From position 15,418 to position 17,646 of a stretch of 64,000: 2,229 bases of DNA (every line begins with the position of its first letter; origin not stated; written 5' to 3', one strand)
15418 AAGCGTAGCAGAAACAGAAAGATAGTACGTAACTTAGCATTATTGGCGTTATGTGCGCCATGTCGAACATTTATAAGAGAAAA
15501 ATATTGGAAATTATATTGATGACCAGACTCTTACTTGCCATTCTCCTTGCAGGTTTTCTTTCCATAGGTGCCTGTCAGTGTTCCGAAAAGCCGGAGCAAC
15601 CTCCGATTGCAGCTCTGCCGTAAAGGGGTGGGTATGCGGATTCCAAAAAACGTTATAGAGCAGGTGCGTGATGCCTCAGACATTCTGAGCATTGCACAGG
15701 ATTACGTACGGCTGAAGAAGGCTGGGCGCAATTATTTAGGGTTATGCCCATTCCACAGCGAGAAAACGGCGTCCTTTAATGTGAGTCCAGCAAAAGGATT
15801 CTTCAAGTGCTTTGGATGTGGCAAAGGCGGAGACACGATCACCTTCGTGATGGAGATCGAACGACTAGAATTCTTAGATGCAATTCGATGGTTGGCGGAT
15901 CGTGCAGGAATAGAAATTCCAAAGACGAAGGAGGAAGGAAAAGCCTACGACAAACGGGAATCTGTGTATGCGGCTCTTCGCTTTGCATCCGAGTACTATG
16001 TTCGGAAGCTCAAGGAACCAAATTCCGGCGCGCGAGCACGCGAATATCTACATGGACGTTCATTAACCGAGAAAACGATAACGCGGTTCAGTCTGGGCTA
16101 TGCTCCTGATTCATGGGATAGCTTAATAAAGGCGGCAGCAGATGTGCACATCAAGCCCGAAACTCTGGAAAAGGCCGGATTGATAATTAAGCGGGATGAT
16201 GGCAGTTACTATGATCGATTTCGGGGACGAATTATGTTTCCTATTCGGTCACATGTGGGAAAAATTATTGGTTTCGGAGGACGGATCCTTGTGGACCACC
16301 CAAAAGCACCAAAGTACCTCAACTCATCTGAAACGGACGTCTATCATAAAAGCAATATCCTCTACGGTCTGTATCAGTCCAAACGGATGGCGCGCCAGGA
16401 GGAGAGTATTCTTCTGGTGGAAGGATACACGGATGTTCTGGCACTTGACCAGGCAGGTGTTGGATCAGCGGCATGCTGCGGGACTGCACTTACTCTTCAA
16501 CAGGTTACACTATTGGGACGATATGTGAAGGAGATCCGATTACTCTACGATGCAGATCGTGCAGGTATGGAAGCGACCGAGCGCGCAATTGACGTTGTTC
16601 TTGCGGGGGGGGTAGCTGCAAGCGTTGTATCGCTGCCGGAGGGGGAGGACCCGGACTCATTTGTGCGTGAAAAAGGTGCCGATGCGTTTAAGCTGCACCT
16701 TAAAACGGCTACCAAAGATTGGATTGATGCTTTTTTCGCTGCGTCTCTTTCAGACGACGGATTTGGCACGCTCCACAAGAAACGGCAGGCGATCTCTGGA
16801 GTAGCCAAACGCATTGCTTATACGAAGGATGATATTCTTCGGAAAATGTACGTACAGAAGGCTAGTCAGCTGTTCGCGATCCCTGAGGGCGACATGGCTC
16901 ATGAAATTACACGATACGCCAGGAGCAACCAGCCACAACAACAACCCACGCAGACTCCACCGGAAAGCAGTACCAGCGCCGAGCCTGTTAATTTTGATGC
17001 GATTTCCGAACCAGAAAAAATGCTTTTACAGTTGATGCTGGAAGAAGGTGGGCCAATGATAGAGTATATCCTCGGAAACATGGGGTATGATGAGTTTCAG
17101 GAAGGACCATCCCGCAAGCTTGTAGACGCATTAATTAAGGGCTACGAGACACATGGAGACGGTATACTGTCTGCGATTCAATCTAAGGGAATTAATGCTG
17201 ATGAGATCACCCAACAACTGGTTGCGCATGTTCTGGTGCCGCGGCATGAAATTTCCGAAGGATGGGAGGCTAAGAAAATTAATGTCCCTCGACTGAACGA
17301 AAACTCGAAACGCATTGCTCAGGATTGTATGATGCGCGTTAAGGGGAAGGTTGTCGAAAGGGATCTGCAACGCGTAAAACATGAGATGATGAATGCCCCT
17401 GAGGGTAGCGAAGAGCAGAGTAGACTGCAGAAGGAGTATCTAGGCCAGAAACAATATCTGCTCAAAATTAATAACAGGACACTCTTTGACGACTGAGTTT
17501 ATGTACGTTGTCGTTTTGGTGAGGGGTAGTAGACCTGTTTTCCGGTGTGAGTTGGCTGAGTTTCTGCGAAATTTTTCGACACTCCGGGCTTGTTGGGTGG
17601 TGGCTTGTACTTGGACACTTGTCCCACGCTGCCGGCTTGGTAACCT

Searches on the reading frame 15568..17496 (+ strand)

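Call 18: search_protein_families(library=pfam, proteins=[window:15568-17496:+], max_evalue=0.001)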
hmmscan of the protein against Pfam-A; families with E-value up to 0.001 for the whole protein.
window:15568-17496:+ (642 aa): 6 families
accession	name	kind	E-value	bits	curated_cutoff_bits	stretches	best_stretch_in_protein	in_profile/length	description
PF08275.17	DNAG_N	-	6.4e-42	143.1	26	1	143-271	1-127/128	DNA primase catalytic core, N-terminal domain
PF01807.25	Zn_ribbon_DnaG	-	7.4e-37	125.5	24.9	1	26-121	2-97/98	CHC2 zinc finger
PF13155.12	Toprim_2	-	2.2e-17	63.6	22.1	1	283-365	2-87/88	Toprim-like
PF13662.12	Toprim_4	-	4.8e-12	46.4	25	1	281-354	3-84/85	Toprim domain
PF13362.12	Toprim_3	-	1.7e-10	41.7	27.2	1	281-372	2-95/95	Toprim domain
PF01751.28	Toprim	-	1.2e-09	38.7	23.1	1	281-344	2-80/96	Toprim domain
